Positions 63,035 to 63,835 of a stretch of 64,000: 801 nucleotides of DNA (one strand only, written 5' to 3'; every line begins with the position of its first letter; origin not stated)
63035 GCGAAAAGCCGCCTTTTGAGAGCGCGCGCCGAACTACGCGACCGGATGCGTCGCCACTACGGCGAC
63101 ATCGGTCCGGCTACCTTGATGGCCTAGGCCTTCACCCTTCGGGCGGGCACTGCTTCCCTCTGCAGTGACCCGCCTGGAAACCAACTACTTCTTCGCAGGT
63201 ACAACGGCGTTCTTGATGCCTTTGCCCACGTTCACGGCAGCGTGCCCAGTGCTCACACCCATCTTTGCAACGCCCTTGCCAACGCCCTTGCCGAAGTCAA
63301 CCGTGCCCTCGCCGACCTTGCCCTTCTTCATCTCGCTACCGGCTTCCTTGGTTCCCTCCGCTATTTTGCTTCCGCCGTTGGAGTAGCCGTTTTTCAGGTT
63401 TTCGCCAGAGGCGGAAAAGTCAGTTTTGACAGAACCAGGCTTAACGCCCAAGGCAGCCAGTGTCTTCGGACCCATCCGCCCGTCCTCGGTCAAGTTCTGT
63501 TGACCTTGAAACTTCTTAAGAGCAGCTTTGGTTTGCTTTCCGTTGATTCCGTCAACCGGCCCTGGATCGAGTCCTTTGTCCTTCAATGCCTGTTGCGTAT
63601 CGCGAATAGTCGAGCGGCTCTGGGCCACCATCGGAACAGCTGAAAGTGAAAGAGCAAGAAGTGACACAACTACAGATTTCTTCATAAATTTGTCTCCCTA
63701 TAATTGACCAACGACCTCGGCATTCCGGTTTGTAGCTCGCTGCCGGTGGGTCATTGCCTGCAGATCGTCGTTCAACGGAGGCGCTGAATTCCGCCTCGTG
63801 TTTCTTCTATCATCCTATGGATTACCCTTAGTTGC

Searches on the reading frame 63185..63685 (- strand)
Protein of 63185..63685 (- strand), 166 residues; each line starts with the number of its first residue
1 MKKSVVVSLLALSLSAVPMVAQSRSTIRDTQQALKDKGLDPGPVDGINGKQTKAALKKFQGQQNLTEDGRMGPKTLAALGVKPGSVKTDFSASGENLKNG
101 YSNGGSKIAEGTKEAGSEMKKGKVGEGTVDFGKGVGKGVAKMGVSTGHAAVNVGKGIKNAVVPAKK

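Call 5: search_protein_families(library=pfam, proteins=[window:63185-63685:-], max_evalue=0.01)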
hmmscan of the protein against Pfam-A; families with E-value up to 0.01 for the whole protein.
window:63185-63685:- (166 aa): 2 families
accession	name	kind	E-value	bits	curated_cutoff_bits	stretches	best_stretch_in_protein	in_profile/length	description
PF01471.23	PG_binding_1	-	2.4e-16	60.1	23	1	24-79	2-57/57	Putative peptidoglycan binding domain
PF09374.15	PG_binding_3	-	0.0011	19.6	24.6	0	63-79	15-31/76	Predicted Peptidoglycan domain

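Call 43: search_protein_families(library=ncbifam, proteins=[window:63185-63685:-], max_evalue=0.001)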
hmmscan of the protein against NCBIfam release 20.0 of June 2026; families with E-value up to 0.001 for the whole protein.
window:63185-63685:- (166 aa): 6 families
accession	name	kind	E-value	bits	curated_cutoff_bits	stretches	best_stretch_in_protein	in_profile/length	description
TIGR03979.1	His_Ser_Rich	equivalog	2.3e-13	50.5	121.65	1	22-82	129-189/190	His-Xaa-Ser repeat protein HxsA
TIGR02869.1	spore_SleB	equivalog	7.4e-11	42.3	236.5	1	24-95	13-84/201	spore cortex-lytic enzyme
NF052377.1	lmo1851_S41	exception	3e-06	26.2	725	1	22-79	388-445/468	lmo1851 family serine protease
NF004786.0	PRK06132.1-3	equivalog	1.7e-05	23.8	329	1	23-70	219-266/418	hypothetical protein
NF052335.1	PdgHdaseHSB129560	equivalog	1.8e-05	24.2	500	1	27-89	209-271/330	peptidoglycan hydrolase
NF052336.1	PdgHdaseHSB100310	equivalog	3.4e-05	23.3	500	1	28-88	195-255/316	peptidoglycan hydrolase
